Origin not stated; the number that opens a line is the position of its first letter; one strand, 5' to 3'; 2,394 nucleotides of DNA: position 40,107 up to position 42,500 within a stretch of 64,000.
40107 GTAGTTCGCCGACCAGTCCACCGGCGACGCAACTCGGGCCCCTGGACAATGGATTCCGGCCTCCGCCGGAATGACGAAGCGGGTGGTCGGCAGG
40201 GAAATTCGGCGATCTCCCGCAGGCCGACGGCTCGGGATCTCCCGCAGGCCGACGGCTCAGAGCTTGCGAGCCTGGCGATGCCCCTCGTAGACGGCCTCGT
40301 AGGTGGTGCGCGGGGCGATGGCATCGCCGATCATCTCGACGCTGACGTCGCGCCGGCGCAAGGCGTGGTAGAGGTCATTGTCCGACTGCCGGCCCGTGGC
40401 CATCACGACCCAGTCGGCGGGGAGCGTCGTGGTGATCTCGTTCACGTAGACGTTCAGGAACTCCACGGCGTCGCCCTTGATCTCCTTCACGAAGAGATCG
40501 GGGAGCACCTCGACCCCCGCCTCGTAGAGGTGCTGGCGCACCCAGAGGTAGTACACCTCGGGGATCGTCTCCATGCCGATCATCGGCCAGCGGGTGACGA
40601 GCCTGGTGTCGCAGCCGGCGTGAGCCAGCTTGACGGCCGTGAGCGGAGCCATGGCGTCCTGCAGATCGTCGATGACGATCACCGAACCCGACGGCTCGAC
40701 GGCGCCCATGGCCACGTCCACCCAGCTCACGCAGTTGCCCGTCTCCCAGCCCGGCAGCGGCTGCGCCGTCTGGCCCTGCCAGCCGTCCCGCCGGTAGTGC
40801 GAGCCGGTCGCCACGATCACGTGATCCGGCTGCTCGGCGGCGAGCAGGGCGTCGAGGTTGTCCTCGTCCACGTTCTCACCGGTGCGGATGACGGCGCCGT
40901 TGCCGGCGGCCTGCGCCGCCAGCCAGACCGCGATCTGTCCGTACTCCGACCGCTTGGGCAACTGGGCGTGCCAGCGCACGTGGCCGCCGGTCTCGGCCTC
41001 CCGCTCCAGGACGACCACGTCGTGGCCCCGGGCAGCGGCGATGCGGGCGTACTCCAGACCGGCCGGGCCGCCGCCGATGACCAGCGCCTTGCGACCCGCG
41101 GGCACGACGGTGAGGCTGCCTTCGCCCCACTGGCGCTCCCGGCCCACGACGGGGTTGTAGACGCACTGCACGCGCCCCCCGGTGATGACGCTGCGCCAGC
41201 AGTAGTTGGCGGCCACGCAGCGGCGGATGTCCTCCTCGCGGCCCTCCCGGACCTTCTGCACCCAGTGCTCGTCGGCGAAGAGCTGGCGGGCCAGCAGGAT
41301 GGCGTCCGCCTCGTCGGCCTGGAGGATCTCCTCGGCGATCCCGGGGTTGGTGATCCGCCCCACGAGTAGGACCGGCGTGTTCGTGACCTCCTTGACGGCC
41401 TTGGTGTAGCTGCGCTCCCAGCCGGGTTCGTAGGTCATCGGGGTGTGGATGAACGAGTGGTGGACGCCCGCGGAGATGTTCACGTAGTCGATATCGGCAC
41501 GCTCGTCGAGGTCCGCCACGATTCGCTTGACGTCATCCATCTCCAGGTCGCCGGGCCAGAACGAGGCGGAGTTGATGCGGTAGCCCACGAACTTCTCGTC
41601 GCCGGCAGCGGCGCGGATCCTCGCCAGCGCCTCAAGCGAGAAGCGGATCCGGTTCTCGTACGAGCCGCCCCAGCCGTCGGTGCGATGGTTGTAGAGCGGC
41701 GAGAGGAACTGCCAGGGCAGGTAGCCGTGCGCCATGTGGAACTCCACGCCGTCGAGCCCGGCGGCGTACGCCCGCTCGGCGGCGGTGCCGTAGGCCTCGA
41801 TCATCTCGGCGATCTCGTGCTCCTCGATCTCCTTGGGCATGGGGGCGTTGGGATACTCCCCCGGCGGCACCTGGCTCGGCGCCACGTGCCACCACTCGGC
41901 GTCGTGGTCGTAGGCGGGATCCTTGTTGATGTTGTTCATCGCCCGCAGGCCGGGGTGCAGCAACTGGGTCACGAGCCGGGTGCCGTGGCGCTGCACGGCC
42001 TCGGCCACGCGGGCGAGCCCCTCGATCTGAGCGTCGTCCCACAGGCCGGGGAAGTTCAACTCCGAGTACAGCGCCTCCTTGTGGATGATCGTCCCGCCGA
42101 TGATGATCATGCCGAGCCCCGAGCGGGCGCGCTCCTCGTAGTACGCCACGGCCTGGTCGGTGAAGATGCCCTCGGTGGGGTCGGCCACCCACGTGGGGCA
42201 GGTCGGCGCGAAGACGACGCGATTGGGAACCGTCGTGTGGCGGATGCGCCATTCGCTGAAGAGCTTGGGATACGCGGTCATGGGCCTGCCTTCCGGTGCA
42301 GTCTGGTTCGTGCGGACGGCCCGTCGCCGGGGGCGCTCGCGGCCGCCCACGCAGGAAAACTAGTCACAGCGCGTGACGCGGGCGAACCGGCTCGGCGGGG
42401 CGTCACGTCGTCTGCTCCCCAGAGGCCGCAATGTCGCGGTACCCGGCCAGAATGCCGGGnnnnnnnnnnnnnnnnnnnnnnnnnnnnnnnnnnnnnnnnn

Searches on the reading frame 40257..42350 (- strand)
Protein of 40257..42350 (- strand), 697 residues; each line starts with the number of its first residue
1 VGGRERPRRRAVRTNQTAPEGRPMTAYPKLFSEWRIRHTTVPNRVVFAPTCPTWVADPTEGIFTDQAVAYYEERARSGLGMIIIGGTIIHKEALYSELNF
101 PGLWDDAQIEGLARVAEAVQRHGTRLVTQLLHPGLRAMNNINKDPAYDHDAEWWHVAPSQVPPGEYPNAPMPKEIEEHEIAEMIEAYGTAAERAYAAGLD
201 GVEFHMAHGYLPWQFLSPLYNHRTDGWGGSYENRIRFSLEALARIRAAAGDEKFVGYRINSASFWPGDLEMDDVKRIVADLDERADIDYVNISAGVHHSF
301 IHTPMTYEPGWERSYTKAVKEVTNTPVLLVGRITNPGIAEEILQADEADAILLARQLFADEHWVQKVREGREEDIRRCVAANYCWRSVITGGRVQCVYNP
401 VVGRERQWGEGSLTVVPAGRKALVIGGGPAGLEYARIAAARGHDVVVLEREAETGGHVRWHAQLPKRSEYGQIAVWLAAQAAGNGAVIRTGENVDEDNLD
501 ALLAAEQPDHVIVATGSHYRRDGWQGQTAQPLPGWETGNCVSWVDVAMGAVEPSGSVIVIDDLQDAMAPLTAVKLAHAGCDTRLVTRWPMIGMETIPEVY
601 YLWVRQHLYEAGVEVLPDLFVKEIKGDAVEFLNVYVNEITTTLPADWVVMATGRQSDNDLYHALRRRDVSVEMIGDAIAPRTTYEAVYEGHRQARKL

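Call 16: search_protein_families(library=pfam, proteins=[window:40257-42350:-], max_evalue=0.001)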
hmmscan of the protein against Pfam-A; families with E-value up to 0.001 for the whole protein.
window:40257-42350:- (697 aa): 10 families
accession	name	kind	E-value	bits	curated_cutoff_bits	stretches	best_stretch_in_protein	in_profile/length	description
PF00724.26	Oxidored_FMN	-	1.2e-68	232.4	27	1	29-373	1-341/342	NADH:flavin oxidoreductase / NADH oxidase family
PF07992.20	Pyr_redox_2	-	1.8e-14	54.3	26.1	3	422-527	3-119/291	Pyridine nucleotide-disulphide oxidoreductase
PF01266.30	DAO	-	1.4e-08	35.1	27.9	1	422-461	2-41/353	FAD dependent oxidoreductase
PF00070.33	Pyr_redox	-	3.4e-08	34.3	22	1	421-453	1-33/82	Pyridine nucleotide-disulphide oxidoreductase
PF13450.12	NAD_binding_8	-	2.3e-07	31.4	21.9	1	424-459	1-36/68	NAD(P)-binding Rossmann-like domain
PF13738.12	Pyr_redox_3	-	1.3e-05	25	30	0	423-455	1-34/305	Pyridine nucleotide-disulphide oxidoreductase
PF03486.20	HI0933_like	-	1.4e-05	25.1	50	1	421-457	2-38/244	HI0933-like protein Rossmann domain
PF00890.30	FAD_binding_2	-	2.8e-05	23.9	20.4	1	422-460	2-40/414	FAD binding domain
PF01494.25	FAD_binding_3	-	0.00015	21.5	22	1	422-459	4-41/349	FAD binding domain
PF12831.13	FAD_oxidored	-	0.00098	19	27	0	423-457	3-37/416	FAD dependent oxidoreductase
